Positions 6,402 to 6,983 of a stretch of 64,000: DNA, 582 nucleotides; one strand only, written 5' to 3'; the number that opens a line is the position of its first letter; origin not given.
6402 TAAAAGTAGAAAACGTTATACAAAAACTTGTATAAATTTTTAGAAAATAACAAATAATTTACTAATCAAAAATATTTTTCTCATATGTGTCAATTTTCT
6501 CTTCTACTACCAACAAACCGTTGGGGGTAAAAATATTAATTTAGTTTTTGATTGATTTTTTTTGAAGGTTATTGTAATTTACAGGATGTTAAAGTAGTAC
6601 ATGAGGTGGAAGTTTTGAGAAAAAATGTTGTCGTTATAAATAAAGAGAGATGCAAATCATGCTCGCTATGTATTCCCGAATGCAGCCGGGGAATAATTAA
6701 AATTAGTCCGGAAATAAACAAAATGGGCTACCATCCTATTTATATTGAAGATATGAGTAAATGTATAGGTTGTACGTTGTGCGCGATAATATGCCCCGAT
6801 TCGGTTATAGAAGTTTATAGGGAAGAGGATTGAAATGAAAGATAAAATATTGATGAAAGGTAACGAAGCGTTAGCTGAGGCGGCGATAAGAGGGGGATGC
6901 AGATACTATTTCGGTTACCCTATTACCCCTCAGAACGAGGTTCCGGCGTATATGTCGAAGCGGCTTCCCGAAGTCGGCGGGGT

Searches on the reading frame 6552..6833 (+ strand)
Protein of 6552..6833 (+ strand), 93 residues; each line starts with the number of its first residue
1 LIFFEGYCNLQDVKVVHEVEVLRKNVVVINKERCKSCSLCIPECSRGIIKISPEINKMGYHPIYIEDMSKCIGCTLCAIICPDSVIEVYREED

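Call 21: search_protein_families(library=pfam, proteins=[window:6552-6833:+])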
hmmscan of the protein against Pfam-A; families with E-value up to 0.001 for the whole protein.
window:6552-6833:+ (93 aa): 13 families
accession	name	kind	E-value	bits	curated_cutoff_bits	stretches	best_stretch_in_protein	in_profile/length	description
PF12838.12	Fer4_7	-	4.9e-10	40.2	27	1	33-83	1-50/52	4Fe-4S dicluster domain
PF00037.32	Fer4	-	1.2e-09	38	21.1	2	66-87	3-24/24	4Fe-4S binding domain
PF12837.12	Fer4_6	-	2.7e-09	37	25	1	67-86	5-24/24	4Fe-4S binding domain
PF12797.12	Fer4_2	-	3.1e-07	30.3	24.5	1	65-82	4-21/22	4Fe-4S binding domain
PF13187.11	Fer4_9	-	1.4e-06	28.7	27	1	33-86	1-52/52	4Fe-4S dicluster domain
PF14697.11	Fer4_21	-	1.9e-06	28.3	35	0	68-86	5-23/59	4Fe-4S dicluster domain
PF12800.12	Fer4_4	-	1.9e-05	25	24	0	69-82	2-15/17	4Fe-4S binding domain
PF13484.11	Fer4_16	-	2.1e-05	25.7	30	0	70-89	1-20/66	4Fe-4S double cluster binding domain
PF13237.11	Fer4_10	-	4.4e-05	23.8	25.5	0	27-82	2-53/53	4Fe-4S dicluster domain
PF13459.11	Fer4_15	-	5.2e-05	24.3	22.4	0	67-83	4-20/66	4Fe-4S single cluster domain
PF25160.1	LdpA_Fe-S-bd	-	0.00011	22.3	27.6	0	69-88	26-45/49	LdpA Fe-S cluster-binding domain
PF13183.11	Fer4_8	-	0.00043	21.2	27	0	32-84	3-67/68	4Fe-4S dicluster domain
PF13534.11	Fer4_17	-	0.00092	20.2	22.2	0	33-84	1-59/61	4Fe-4S dicluster domain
